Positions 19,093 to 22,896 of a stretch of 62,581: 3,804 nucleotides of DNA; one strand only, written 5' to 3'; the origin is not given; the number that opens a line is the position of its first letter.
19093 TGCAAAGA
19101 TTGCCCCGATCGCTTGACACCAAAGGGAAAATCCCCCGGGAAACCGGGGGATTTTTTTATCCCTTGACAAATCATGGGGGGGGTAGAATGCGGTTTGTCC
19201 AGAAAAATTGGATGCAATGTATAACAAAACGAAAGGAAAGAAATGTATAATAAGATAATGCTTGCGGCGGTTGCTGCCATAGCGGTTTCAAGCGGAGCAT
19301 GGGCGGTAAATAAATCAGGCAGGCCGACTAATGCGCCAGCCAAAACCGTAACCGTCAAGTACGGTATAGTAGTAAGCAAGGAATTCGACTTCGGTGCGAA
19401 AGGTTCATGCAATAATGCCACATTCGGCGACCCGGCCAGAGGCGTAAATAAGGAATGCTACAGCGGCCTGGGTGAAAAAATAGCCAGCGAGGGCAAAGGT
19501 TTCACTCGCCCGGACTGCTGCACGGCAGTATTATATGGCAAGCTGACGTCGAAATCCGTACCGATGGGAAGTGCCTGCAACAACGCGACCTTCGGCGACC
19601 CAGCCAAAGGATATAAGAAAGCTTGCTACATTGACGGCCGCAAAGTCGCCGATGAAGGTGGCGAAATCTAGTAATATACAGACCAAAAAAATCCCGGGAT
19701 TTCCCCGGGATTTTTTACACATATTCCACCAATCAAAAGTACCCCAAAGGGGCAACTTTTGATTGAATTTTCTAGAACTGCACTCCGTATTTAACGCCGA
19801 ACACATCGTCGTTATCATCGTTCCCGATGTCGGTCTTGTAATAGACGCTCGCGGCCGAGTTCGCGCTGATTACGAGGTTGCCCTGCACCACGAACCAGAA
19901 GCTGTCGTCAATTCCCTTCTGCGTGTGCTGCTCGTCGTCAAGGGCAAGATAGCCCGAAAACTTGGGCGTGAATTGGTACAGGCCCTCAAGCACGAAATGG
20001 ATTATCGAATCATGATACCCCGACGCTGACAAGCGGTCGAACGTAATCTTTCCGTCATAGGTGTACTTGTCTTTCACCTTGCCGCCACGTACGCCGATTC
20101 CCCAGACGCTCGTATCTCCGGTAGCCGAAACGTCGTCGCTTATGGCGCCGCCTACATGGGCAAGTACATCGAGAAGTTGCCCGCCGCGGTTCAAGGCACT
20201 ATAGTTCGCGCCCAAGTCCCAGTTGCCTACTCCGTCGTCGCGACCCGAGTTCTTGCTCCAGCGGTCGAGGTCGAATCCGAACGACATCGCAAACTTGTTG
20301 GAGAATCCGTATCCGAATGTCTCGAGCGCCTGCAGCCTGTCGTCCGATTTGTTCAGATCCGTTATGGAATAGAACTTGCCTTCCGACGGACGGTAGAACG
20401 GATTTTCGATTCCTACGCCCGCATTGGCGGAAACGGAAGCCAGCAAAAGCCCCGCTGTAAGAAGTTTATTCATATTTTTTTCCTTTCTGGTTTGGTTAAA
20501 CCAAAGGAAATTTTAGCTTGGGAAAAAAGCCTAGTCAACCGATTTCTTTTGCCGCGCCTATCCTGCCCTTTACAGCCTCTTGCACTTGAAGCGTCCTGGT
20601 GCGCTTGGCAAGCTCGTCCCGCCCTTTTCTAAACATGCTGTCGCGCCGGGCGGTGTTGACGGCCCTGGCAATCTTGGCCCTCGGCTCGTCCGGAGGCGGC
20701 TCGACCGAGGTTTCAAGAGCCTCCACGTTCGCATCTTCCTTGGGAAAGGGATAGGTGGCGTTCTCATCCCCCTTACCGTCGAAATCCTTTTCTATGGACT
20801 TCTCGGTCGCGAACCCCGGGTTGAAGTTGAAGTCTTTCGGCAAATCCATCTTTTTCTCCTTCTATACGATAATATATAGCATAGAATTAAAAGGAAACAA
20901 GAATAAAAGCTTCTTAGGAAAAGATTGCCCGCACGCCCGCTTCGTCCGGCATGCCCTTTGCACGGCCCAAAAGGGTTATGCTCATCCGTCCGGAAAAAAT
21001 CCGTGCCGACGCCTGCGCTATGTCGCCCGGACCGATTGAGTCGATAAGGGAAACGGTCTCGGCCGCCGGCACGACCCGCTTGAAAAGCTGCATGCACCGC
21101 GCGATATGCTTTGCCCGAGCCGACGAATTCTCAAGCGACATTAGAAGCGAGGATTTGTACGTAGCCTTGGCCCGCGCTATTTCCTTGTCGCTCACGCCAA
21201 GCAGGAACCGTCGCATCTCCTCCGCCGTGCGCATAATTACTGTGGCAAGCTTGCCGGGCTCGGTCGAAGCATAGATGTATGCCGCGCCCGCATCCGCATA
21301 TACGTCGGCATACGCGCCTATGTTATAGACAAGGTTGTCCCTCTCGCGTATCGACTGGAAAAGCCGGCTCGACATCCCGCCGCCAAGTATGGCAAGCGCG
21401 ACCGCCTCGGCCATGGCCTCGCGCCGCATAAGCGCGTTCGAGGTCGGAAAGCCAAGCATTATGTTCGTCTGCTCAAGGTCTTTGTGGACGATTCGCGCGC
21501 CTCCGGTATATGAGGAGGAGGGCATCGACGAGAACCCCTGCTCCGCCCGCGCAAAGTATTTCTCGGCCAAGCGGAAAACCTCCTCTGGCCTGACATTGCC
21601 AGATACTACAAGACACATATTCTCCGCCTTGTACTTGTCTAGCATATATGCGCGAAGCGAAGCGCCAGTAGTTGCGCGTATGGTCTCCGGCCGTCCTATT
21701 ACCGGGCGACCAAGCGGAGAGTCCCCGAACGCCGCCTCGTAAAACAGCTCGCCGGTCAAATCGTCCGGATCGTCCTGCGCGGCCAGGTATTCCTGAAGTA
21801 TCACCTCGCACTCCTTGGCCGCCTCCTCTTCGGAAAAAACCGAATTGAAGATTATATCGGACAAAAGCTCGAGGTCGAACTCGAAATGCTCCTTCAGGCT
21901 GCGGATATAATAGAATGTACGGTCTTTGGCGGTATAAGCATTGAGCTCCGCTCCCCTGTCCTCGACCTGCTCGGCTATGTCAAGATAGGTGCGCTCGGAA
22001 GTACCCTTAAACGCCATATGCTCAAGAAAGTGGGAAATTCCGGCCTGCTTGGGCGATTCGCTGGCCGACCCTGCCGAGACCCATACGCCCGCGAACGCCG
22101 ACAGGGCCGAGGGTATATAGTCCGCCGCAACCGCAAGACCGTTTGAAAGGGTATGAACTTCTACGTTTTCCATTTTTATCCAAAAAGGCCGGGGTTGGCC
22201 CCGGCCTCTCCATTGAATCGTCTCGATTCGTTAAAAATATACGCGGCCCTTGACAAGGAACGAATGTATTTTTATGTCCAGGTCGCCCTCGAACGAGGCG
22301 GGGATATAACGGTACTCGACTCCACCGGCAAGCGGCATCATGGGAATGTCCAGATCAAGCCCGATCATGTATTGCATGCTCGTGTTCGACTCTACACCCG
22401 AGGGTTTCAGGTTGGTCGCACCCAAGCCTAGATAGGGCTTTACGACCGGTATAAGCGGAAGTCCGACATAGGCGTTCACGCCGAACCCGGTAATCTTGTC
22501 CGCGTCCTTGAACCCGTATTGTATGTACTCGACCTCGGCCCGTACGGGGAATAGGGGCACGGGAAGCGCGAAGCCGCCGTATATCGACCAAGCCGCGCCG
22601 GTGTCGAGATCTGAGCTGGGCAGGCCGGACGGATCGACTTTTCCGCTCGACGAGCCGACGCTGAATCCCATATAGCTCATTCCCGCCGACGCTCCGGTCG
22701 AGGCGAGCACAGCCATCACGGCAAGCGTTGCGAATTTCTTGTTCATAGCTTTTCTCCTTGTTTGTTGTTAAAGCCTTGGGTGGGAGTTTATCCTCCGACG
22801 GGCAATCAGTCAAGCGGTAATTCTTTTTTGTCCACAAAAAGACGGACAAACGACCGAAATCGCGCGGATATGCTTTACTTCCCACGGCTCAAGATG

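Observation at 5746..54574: Nine G/C homopolymers of 8-9 nt, all at gene 5' ends or in a promoter spacer: a poly-G contingency (phase-variation) network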

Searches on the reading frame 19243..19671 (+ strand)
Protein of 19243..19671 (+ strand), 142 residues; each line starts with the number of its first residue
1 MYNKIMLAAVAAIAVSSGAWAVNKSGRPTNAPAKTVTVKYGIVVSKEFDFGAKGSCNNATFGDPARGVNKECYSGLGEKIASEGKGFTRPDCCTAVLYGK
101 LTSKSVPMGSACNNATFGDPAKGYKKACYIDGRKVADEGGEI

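Call 55: search_protein_families(library=pfam, max_evalue=0.001, proteins=[window:19243-19671:+])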
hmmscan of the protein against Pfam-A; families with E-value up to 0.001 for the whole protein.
window:19243-19671:+ (142 aa): 0 families

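Call 89: search_protein_families(library=ncbifam, max_evalue=0.001, proteins=[window:19243-19671:+])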
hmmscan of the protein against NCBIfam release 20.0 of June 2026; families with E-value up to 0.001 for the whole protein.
window:19243-19671:+ (142 aa): 0 families

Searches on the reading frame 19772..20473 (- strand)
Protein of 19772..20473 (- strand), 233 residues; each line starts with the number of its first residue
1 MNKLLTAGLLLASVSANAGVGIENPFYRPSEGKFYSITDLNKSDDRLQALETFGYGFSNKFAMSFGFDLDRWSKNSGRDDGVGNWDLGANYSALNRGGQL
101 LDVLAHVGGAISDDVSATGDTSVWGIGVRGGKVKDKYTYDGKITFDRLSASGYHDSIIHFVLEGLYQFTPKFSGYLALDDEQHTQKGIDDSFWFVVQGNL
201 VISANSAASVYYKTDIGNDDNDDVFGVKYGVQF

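Call 51: find_encoding_contigs(protein=window:19772-20473:-, flank=10000)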
Protein window:19772-20473:- (233 aa): 1 contig read that carries it; 1 place shown.
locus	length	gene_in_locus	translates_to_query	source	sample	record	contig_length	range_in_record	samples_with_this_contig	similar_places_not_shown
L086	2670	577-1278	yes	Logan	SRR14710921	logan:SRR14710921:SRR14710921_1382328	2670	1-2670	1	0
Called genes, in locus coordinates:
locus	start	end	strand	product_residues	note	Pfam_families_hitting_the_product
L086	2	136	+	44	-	?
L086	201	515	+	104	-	-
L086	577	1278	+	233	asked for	-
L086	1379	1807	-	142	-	-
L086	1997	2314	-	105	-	-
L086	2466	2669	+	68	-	?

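Call 55: search_protein_families(library=pfam, max_evalue=0.001, proteins=[window:19772-20473:-])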
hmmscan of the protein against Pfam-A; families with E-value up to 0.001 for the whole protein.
window:19772-20473:- (233 aa): 0 families

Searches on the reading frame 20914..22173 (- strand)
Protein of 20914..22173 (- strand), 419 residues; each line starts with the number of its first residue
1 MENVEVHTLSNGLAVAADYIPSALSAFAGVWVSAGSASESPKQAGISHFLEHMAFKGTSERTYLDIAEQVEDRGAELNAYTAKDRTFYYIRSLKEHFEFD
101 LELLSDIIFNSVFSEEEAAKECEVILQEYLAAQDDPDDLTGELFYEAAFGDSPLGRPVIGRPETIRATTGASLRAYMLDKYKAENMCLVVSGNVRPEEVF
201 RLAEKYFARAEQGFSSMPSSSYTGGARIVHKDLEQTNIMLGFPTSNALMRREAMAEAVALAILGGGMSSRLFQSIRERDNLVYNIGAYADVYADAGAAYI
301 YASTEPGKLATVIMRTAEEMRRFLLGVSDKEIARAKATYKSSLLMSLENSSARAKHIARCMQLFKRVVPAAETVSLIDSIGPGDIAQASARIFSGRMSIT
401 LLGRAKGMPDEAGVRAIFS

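Call 10: search_protein_families(library=ncbifam, max_evalue=0.00001, proteins=[window:20914-22173:-])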
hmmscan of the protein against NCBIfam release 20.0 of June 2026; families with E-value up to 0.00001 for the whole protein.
window:20914-22173:- (419 aa): 4 families
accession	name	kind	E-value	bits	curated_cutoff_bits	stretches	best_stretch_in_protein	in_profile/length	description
NF047422.1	YfmF_fam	equivalog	3.2e-24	85.6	285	1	89-391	90-400/412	EF-P 5-aminopentanol modification-associated protein YfmF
NF047421.1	YfmH_fam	equivalog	1e-23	84.2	250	1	39-393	55-411/425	EF-P 5-aminopentanol modification-associated protein YfmH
TIGR02110.1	PQQ_syn_pqqF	equivalog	3.3e-20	72.4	320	1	8-212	4-212/697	pyrroloquinoline quinone biosynthesis protein PqqF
NF011681.0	PRK15101.1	equivalog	1.3e-13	49.9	765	1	9-217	49-262/961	pitrilysin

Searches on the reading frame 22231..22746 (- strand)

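Call 56: search_protein_families(library=pfam, max_evalue=0.001, proteins=[window:22231-22746:-])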
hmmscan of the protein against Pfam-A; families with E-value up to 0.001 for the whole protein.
window:22231-22746:- (171 aa): 1 family
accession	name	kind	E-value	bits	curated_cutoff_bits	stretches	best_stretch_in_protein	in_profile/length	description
PF13505.12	OMP_b-brl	-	1.5e-08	35.5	28.7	1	7-165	3-169/175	Outer membrane protein beta-barrel domain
